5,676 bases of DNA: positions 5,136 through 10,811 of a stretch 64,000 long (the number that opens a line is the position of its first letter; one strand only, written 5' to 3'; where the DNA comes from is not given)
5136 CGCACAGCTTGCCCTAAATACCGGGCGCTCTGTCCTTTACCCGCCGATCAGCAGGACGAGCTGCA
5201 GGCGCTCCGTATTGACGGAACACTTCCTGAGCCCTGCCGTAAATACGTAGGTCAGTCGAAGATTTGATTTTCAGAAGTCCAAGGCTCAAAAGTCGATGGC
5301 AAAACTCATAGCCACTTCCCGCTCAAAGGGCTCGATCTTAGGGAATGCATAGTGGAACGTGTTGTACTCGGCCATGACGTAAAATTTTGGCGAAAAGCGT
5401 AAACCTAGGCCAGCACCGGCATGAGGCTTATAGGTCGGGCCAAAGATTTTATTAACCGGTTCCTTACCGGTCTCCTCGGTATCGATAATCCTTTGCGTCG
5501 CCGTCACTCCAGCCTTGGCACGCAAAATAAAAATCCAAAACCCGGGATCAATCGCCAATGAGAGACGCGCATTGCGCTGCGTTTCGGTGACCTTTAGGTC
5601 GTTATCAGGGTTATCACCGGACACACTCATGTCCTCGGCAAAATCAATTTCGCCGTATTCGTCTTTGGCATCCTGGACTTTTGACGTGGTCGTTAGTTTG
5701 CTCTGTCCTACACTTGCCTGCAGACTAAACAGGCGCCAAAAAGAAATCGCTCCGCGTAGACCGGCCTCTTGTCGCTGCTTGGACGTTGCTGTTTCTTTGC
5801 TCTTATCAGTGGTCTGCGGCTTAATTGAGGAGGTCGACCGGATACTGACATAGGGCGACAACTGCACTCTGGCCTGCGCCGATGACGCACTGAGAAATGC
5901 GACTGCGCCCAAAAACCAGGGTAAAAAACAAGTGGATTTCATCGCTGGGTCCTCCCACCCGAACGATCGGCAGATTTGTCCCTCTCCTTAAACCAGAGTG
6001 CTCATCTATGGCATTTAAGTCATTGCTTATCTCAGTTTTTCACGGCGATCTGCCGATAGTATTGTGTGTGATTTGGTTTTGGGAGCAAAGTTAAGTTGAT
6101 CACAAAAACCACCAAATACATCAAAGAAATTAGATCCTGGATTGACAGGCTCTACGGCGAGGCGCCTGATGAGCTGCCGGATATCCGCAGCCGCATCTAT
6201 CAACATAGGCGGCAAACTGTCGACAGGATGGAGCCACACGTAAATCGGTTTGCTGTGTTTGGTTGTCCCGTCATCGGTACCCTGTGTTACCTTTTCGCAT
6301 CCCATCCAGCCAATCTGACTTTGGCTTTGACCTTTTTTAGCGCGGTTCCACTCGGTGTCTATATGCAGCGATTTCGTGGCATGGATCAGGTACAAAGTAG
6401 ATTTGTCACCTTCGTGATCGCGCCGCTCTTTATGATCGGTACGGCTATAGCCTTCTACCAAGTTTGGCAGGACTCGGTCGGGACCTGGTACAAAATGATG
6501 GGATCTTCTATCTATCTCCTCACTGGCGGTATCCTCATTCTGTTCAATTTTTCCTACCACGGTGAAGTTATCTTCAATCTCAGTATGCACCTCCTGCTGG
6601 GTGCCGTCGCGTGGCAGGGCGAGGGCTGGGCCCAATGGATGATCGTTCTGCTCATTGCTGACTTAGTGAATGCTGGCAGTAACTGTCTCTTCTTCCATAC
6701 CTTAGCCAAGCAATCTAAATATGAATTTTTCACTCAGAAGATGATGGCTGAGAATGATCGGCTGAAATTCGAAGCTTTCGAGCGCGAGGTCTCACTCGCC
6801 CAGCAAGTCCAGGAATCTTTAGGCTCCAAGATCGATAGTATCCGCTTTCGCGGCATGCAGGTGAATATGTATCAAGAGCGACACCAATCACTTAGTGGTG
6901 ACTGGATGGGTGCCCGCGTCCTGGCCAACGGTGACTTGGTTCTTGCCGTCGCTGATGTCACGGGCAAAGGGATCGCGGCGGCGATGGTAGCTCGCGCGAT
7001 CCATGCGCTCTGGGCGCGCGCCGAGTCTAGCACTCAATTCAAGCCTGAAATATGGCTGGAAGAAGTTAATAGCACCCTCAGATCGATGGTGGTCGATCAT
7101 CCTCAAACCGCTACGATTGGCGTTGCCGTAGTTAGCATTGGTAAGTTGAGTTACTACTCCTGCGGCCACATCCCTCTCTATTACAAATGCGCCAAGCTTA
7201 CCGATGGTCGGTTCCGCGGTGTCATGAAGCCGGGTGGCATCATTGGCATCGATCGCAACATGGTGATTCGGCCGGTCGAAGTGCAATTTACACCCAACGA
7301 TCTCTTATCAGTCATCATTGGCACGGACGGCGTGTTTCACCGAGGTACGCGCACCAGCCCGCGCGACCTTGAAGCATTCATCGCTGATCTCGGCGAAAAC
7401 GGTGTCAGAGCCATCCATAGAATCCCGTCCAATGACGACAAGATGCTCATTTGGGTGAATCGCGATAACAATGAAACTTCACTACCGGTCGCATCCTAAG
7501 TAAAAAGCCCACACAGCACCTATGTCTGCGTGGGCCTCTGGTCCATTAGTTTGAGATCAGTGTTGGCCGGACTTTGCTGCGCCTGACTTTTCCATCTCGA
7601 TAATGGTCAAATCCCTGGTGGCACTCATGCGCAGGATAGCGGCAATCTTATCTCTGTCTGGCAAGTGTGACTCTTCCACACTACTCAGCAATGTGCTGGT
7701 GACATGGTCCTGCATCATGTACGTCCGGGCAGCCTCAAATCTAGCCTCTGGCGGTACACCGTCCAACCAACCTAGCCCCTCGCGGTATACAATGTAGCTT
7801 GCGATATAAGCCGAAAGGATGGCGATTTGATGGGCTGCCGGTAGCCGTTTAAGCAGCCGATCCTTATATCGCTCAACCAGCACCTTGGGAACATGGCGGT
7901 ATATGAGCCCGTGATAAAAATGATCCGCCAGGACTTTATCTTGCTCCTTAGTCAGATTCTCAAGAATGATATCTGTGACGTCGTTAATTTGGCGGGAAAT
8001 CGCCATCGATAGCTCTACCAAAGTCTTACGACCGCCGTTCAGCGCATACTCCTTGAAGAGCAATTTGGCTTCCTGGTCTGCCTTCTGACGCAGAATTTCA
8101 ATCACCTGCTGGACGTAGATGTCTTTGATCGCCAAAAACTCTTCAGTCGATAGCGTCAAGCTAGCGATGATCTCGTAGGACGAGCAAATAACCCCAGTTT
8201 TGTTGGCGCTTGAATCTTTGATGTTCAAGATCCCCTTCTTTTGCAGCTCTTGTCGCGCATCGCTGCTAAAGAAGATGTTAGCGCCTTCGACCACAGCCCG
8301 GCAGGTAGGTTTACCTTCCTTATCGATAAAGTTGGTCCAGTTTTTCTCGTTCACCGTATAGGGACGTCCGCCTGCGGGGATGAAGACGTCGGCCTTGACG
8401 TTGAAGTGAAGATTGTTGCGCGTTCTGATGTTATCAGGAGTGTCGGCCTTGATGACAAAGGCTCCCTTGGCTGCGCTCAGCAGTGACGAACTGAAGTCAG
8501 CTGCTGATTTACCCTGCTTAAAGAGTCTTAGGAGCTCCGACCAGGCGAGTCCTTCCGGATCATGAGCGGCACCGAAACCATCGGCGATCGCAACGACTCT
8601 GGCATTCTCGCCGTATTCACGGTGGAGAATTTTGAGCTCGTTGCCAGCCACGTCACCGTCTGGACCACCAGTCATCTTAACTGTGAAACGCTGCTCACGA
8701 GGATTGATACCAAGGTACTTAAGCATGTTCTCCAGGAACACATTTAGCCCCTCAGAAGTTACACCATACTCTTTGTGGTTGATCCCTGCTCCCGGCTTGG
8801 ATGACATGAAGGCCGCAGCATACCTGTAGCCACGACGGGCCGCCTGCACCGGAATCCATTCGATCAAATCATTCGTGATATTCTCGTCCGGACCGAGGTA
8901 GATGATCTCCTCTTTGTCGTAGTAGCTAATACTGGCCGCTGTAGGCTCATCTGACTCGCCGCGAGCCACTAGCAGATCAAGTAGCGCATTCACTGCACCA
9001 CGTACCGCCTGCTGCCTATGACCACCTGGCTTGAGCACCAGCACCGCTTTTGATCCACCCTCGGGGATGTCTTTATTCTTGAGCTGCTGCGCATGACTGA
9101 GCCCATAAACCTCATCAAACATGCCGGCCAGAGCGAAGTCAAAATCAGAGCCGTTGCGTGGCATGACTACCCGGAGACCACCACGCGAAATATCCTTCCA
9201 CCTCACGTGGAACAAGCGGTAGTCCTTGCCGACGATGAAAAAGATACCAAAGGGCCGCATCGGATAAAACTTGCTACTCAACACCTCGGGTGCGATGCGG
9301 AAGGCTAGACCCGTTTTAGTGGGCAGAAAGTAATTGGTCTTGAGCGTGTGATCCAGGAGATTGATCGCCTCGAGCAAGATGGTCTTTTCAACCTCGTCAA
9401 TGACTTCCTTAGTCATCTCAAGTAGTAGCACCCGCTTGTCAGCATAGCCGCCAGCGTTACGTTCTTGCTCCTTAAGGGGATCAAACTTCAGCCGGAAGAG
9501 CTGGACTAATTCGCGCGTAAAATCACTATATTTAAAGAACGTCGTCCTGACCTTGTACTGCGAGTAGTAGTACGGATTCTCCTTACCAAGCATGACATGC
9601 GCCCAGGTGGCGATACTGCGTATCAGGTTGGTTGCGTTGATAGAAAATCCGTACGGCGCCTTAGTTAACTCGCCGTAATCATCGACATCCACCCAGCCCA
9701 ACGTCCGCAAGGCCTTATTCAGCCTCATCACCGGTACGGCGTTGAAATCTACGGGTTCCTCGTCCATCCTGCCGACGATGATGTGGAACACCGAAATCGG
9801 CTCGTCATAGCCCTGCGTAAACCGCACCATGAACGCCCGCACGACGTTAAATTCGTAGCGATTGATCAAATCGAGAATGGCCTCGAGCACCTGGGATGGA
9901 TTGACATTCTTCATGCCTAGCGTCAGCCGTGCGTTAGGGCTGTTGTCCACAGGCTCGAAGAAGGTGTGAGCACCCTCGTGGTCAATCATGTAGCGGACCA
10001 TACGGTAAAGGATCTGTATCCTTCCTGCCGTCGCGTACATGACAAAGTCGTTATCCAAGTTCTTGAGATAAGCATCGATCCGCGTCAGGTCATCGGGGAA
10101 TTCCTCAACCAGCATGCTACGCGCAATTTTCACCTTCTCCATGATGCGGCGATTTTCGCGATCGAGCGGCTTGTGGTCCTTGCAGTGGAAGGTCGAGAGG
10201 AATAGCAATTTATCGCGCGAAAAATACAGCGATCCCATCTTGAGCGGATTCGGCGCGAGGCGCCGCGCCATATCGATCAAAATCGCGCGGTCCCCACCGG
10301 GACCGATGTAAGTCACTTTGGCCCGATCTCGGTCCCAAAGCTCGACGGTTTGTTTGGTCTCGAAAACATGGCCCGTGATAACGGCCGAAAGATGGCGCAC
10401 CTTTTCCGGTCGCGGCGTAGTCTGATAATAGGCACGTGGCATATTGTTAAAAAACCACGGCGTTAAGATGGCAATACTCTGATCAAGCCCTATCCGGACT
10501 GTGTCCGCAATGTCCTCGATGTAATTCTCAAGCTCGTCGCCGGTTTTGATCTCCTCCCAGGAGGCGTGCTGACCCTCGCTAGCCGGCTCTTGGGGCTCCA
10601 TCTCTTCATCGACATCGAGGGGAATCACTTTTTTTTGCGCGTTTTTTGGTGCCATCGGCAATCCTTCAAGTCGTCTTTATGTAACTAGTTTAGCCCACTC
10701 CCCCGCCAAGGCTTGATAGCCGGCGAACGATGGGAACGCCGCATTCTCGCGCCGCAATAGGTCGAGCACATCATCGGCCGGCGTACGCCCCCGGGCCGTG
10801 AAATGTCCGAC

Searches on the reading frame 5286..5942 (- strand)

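Call 8: search_protein_families(library=pfam, proteins=[window:5286-5942:-], max_evalue=0.001)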
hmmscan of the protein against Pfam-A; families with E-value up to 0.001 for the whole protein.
window:5286-5942:- (218 aa): 1 family
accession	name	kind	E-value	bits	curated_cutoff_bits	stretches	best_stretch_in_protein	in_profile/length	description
PF13505.12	OMP_b-brl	-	6.3e-07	30.2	28.7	1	12-198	4-155/175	Outer membrane protein beta-barrel domain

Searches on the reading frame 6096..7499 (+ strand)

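Call 8: search_protein_families(library=pfam, proteins=[window:6096-7499:+], max_evalue=0.001)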
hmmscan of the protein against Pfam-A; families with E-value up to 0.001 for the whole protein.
window:6096-7499:+ (467 aa): 1 family
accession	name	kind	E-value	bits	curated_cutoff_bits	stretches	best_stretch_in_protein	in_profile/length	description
PF07228.17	SpoIIE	-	3.3e-18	66.7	25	1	279-429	3-150/192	Stage II sporulation protein E (SpoIIE)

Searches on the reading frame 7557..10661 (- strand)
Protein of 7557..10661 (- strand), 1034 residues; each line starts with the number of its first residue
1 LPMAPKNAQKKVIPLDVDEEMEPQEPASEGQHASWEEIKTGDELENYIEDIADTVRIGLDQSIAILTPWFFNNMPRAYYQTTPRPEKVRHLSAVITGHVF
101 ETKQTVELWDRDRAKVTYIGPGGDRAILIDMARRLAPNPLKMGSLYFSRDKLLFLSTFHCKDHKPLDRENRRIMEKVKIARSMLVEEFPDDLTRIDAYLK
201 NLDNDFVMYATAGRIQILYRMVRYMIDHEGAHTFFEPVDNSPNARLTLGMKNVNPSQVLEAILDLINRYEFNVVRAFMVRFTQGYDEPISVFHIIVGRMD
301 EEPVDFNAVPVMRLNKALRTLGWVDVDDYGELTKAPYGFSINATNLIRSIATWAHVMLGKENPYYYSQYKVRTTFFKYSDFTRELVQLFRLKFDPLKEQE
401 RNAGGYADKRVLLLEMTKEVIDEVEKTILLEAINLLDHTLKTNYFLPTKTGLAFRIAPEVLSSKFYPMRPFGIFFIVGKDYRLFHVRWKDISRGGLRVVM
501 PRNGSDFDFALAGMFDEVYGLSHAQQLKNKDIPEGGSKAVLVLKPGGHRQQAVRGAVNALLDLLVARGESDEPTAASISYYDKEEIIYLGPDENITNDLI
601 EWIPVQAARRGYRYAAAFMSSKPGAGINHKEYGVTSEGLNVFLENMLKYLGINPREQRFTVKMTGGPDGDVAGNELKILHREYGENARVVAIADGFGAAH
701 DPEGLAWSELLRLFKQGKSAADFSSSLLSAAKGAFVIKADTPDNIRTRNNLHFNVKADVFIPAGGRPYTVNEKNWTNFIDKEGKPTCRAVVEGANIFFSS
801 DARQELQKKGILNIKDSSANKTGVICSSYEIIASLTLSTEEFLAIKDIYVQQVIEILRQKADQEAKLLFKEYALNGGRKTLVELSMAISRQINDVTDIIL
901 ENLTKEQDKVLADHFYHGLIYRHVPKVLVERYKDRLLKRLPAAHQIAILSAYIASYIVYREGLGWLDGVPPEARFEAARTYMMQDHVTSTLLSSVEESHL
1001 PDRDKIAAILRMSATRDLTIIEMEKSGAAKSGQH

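Call 8: search_protein_families(library=pfam, proteins=[window:7557-10661:-], max_evalue=0.001)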
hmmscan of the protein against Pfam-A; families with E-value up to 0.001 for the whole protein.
window:7557-10661:- (1034 aa): 3 families
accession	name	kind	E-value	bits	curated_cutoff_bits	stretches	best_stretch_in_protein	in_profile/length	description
PF00208.27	ELFV_dehydrog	-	9e-33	114.4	23.4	1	626-863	2-216/241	Glutamate/Leucine/Phenylalanine/Valine dehydrogenase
PF05088.18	Bac_GDH_CD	-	2.5e-23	82.8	22.8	1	418-739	7-331/497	Bacterial NAD-glutamate dehydrogenase, catalytic domain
PF21078.2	GDH_HM3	-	0.00044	20.7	24.6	0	366-395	37-66/66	Glutamate dehydrogenase, helical motif 3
